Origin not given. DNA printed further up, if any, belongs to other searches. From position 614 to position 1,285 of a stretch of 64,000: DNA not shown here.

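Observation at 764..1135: Unrecognised tandem-duplicated C-x4-C-x2-C-x4-C-QRY protein embedded in the hdr operon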

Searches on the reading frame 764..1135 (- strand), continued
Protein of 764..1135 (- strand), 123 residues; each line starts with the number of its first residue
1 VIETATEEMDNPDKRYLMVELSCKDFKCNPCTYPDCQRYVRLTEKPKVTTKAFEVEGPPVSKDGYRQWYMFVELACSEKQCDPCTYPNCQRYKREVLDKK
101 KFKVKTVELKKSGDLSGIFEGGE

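Call 57: search_protein_families(library=pfam, alignment_id=A2, max_evalue=1)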
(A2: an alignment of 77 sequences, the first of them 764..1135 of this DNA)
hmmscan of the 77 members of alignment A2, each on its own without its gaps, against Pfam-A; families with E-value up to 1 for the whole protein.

A. member 1, window:764-1135:- (123 aa): 2 families
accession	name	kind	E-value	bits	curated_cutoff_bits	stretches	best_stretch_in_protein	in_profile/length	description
PF25262.1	DUF7862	-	0.19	12.2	27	1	74-114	22-62/85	Domain of unknown function (DUF7862)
PF25315.1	BPTI_nem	-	0.23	12.1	27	1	66-98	32-64/77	BPTI-like like domain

B. families by the number of members that match (of 77 scanned): 28 families (the first 25 are shown)
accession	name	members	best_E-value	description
PF01485.27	IBR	34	0.0024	IBR domain, a half RING-finger domain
PF14319.11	Zn_Tnp_IS91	33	0.0019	Transposase zinc-binding domain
PF04060.18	FeS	32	0.00032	Putative Fe-S cluster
PF18435.7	EstA_Ig_like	17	0.0055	Esterase Ig-like N-terminal domain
PF19584.4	MCAfunc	9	0.025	MCAfunc domain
PF04181.18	RPAP2_Rtr1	7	0.059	Rtr1/RPAP2 family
PF25315.1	BPTI_nem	6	0.0016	BPTI-like like domain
PF07327.16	Neuroparsin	6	0.053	Neuroparsin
PF09358.15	E1_UFD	5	0.0042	Ubiquitin fold domain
PF16386.10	DUF4995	4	0.12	Domain of unknown function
PF02318.22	FYVE_2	4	0.5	FYVE-type zinc finger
PF11672.13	DUF3268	3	0.029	zinc-finger-containing domain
PF15289.11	RFXA_RFXANK_bdg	2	0.044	Regulatory factor X-associated C-terminal binding domain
PF14575.11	EphA2_TM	2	0.061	Ephrin type-A receptor 2 transmembrane domain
PF03276.19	Gag_spuma_N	2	0.11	Spumavirus gag protein, N-terminal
PF00111.32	Fer2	2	0.45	2Fe-2S iron-sulfur cluster binding domain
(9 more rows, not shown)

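Call 58: search_protein_families(library=pfam, proteins=[P0010, P0015, P0024, P0027, P0044, P0049, P0053, P0061, P0071, P0012], max_evalue=0.5)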
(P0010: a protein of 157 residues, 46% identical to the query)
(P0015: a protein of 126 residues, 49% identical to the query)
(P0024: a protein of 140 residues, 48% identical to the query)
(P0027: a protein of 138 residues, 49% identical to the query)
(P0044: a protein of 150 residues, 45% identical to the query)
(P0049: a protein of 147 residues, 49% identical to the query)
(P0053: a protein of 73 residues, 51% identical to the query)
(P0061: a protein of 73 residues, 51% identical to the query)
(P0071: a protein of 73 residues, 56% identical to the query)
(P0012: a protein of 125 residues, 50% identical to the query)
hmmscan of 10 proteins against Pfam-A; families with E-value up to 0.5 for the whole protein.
P0010 (157 aa): 2 families
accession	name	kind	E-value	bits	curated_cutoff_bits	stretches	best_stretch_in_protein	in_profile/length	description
PF18435.7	EstA_Ig_like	-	0.063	13.8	26.7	0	85-120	67-92/120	Esterase Ig-like N-terminal domain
PF03276.19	Gag_spuma_N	-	0.17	12.3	25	1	64-122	17-73/142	Spumavirus gag protein, N-terminal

P0015 (126 aa): 5 families
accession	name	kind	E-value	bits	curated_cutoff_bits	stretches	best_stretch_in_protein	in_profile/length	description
PF01485.27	IBR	-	0.0029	18.1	24.3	1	74-104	7-37/65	IBR domain, a half RING-finger domain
PF04060.18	FeS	-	0.0049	17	23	1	85-106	6-27/33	Putative Fe-S cluster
PF18435.7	EstA_Ig_like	-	0.0066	17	26.7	0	53-112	51-106/120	Esterase Ig-like N-terminal domain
PF07327.16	Neuroparsin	-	0.064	14.1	23.5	0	76-100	73-97/103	Neuroparsin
PF14319.11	Zn_Tnp_IS91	-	0.069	13.6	26.3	0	75-106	49-80/90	Transposase zinc-binding domain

P0024 (140 aa): 5 families
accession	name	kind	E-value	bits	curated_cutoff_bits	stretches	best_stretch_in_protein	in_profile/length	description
PF04060.18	FeS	-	0.00034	20.7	23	1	96-117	6-27/33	Putative Fe-S cluster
PF01485.27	IBR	-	0.013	16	24.3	0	33-58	12-37/65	IBR domain, a half RING-finger domain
PF18435.7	EstA_Ig_like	-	0.023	15.2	26.7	0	64-127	51-108/120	Esterase Ig-like N-terminal domain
PF14319.11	Zn_Tnp_IS91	-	0.082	13.3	26.3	0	86-110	49-73/90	Transposase zinc-binding domain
PF19584.4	MCAfunc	-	0.15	12.2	35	0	62-95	39-72/143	MCAfunc domain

P0027 (138 aa): 0 families

P0044 (150 aa): 3 families
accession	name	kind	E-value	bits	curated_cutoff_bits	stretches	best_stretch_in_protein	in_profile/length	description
PF14319.11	Zn_Tnp_IS91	-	0.0019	18.6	26.3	1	89-115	50-76/90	Transposase zinc-binding domain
PF09358.15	E1_UFD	-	0.0042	18.1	25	1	53-104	40-91/93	Ubiquitin fold domain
PF04060.18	FeS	-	0.04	14.1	23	0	43-61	6-24/33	Putative Fe-S cluster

P0049 (147 aa): 1 family
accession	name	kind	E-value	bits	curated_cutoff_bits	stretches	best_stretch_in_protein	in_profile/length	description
PF14319.11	Zn_Tnp_IS91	-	0.0029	18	26.3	0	88-115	49-76/90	Transposase zinc-binding domain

P0053 (73 aa): 2 families
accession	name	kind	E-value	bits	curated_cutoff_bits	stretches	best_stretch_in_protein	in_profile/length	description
PF14319.11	Zn_Tnp_IS91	-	0.023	15.1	26.3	1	16-53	47-84/90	Transposase zinc-binding domain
PF04472.17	SepF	-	0.16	12.7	27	1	28-65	4-40/72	Cell division protein SepF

P0061 (73 aa): 0 families

P0071 (73 aa): 1 family
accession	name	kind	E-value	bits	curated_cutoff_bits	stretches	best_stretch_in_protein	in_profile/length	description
PF16386.10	DUF4995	-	0.2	12.2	28.4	1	50-71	36-57/73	Domain of unknown function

P0012 (125 aa): 6 families
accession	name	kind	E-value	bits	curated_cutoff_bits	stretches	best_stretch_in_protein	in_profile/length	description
PF04060.18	FeS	-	0.00066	19.8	23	1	84-105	6-27/33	Putative Fe-S cluster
PF01485.27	IBR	-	0.009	16.5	24.3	0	70-102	4-36/65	IBR domain, a half RING-finger domain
PF14319.11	Zn_Tnp_IS91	-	0.027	14.9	26.3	0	74-105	49-80/90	Transposase zinc-binding domain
PF18435.7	EstA_Ig_like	-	0.032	14.8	26.7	0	59-111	58-106/120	Esterase Ig-like N-terminal domain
PF07327.16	Neuroparsin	-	0.053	14.4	23.5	0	75-99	73-97/103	Neuroparsin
PF09358.15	E1_UFD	-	0.48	11.5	25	0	35-85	35-86/93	Ubiquitin fold domain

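Call 62: search_protein_families(library=pfam, proteins=[L088:6766-7110:+, L088:4871-5257:+, L088:4229-4759:-, L085:4657-5217:+, L085:5250-5597:-, L085:6249-7115:+], max_evalue=0.001)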
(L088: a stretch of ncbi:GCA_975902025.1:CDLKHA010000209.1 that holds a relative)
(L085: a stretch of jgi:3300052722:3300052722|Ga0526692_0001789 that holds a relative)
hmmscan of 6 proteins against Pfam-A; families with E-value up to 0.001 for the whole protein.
L088:6766-7110:+ (115 aa): 0 families

L088:4871-5257:+ (128 aa): 0 families

L088:4229-4759:- (176 aa): 0 families

L085:4657-5217:+ (186 aa): 0 families

L085:5250-5597:- (115 aa): 0 families

L085:6249-7115:+ (288 aa): 2 families
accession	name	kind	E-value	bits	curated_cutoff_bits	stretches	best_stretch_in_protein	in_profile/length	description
PF22025.1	ThiI_fer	-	6e-17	62.3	25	1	3-74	1-72/72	ThiI ferredoxin-like domain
PF02926.22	THUMP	-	8.1e-16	58.6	20.6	1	83-163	4-84/84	THUMP domain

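Call 74: find_encoding_contigs(protein=P0093, flank=7000, max_places=2)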
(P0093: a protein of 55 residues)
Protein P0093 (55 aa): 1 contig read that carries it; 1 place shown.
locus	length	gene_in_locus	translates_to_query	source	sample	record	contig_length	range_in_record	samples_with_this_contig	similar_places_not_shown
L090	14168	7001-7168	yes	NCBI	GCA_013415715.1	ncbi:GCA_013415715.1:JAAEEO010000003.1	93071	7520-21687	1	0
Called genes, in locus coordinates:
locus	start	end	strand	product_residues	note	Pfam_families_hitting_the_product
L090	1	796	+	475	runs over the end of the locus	PF27537:HoxH, PF00374:NiFeSe_Hases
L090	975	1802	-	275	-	PF00089:Trypsin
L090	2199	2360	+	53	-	-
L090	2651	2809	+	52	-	-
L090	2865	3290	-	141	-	-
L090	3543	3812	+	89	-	-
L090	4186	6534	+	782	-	PF00989:PAS (weak), PF08448:PAS_4 (faint), PF13188:PAS_8 (weak), PF13426:PAS_9, PF13188:PAS_8 (weak), PF13426:PAS_9 (weak), PF00989:PAS (weak), PF02518:HATPase_c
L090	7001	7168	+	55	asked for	-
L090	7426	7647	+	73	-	PF01206:TusA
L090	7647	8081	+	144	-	PF13686:DrsE_2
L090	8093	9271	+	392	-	PF00266:Aminotran_5, PF01041:DegT_DnrJ_EryC1 (weak)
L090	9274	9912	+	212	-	PF01592:NifU_N, PF01883:FeS_assembly_P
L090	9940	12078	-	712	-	PF02629:CoA_binding, PF13380:CoA_binding_2, PF13607:Succ_CoA_lig, PF13549:ATP-grasp_5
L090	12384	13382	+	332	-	PF08240:ADH_N, PF00107:ADH_zinc_N (weak)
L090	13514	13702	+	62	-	-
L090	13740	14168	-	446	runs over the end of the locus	PF00282:Pyridoxal_deC, PF00266:Aminotran_5, PF00155:Aminotran_1_2, PF01212:Beta_elim_lyase (weak)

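Call 76: search_protein_families(library=pfam, proteins=[L064:7672-8070:+, L063:7635-8012:+, L064:5119-6342:-, L064:11514-11747:+, L064:13297-14052:-, L090:2865-3290:-, L090:3543-3812:+, L090:13514-13702:+], max_evalue=0.001)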
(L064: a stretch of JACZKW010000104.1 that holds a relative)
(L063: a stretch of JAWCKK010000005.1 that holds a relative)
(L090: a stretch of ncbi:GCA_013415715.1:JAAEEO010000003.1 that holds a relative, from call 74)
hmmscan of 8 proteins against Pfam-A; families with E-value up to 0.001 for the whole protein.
L064:7672-8070:+ (132 aa): 1 family
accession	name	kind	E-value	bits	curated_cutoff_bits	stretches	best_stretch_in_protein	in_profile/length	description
PF01592.21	NifU_N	-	9.2e-51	171.7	22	1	7-127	2-125/127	NifU-like N terminal domain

L063:7635-8012:+ (125 aa): 1 family
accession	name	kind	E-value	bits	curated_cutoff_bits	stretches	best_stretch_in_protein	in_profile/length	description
PF01592.21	NifU_N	-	7.6e-50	168.8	22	1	1-122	1-125/127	NifU-like N terminal domain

L064:5119-6342:- (407 aa): 3 families
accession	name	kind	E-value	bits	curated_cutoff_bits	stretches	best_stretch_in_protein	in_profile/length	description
PF00266.25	Aminotran_5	-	3.5e-97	326.1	21.5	1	23-391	1-370/371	Aminotransferase class-V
PF00155.27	Aminotran_1_2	-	5.1e-12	46.1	19.7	1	68-197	45-187/361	Aminotransferase class I and II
PF01041.23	DegT_DnrJ_EryC1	-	2.6e-05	24.1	19.8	1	73-202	32-152/360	DegT/DnrJ/EryC1/StrS aminotransferase family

L064:11514-11747:+ (77 aa): 0 families

L064:13297-14052:- (251 aa): 0 families

L090:2865-3290:- (141 aa): 1 family
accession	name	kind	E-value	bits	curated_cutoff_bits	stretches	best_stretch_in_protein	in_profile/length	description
PF01934.22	HepT-like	-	2.3e-05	24.5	23.5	1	41-121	33-113/120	Ribonuclease HepT-like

L090:3543-3812:+ (89 aa): 0 families

L090:13514-13702:+ (62 aa): 0 families

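Call 81: list_cluster_members(proteins=[window:764-1135:-, P0024, P0049, P0044, P0073, P0093])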
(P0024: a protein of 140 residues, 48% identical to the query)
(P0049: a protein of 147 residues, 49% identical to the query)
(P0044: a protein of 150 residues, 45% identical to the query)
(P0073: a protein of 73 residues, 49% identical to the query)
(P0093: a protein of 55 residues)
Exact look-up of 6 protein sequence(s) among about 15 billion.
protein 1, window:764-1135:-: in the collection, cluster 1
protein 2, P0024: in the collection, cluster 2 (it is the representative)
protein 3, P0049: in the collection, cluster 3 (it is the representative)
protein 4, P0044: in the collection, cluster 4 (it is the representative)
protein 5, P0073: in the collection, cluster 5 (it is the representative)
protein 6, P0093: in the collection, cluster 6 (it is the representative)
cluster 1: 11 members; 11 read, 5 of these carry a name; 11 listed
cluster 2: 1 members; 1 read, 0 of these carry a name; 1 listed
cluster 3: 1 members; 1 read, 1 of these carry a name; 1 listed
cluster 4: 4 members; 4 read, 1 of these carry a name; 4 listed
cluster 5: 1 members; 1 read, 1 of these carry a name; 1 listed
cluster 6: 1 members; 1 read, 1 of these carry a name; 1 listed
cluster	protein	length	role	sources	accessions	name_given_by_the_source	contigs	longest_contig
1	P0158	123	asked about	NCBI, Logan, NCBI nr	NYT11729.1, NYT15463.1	MAG: hypothetical protein GKC03_04160 [Methanomassiliicoccales archaeon] | hypothetical protein [Methanomassiliicoccales archaeon]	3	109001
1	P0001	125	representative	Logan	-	-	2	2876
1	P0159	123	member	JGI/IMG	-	hypothetical protein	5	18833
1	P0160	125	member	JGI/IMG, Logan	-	hypothetical protein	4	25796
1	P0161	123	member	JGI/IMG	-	hypothetical protein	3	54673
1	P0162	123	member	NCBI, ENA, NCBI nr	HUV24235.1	MAG TPA: hypothetical protein VMW26_02270 [Methanomassiliicoccales archaeon] | hypothetical protein [Methanomassiliicoccales archaeon]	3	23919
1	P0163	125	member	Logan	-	-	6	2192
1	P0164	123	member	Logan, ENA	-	-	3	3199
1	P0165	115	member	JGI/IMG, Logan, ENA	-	-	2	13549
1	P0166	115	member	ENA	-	-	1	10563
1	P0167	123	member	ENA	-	-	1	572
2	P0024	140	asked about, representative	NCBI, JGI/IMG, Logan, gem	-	-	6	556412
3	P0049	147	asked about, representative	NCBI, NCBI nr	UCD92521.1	MAG: hypothetical protein JSV43_00920 [Methanobacteriota archaeon] | MAG: hypothetical protein JSV43_00920 [Euryarchaeota archaeon]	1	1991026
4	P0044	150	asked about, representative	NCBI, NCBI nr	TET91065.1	MAG: hypothetical protein E3J35_03555 [Methanomassiliicoccales archaeon]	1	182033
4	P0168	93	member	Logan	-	-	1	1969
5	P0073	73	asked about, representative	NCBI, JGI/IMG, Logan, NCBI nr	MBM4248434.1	MAG: hypothetical protein FJ149_03190 [Euryarchaeota archaeon] | hypothetical protein [Euryarchaeota archaeon]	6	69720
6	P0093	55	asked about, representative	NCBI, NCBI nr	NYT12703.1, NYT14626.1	MAG: hypothetical protein GKC03_09210 [Methanomassiliicoccales archaeon] | hypothetical protein [Methanomassiliicoccales archaeon]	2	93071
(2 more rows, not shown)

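Call 83: search_protein_families(library=ncbifam, alignment_id=A2, max_evalue=1)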
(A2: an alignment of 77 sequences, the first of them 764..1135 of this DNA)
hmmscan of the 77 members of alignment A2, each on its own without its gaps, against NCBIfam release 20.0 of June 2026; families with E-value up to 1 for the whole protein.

A. member 1, window:764-1135:- (123 aa): 1 family
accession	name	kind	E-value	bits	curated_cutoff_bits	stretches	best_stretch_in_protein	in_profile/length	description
NF003475.0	PRK05113.1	equivalog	0.45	10.4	203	1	77-100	45-68/190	electron transport complex subunit RsxB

B. families by the number of members that match (of 77 scanned): 13 families
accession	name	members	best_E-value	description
NF005506.0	PRK07118.1-5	41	0.002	Fe-S cluster domain-containing protein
NF003475.0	PRK05113.1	25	0.0017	electron transport complex subunit RsxB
NF009896.0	PRK13356.1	8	0.019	branched-chain amino acid aminotransferase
NF047394.1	AcylCoAsynMbcS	7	0.12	acyl-CoA synthetase MbcS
NF033538.2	transpos_IS91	5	0.084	IS91 family transposase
NF002347.0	PRK01305.2-4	4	0.00092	arginyltransferase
NF008565.1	PRK11512.1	4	0.069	multiple antibiotic resistance transcriptional regulator MarR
NF041174.1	SDX_Thmprot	3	0.00032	sulredoxin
TIGR01944.1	rnfB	2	0.15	RnfABCDGE type electron transport complex subunit B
NF002585.0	PRK02234.1-6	1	0.039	Holliday junction resolvase RecU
NF006446.0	PRK08764.1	1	0.058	Rnf electron transport complex subunit RnfB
NF053635.1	TransRegRv3488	1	0.16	Rv3488 family transcriptional regulator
NF047660.1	HUIPC_Trx_selen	1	0.35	HUIPC motif thioredoxin-like (seleno)protein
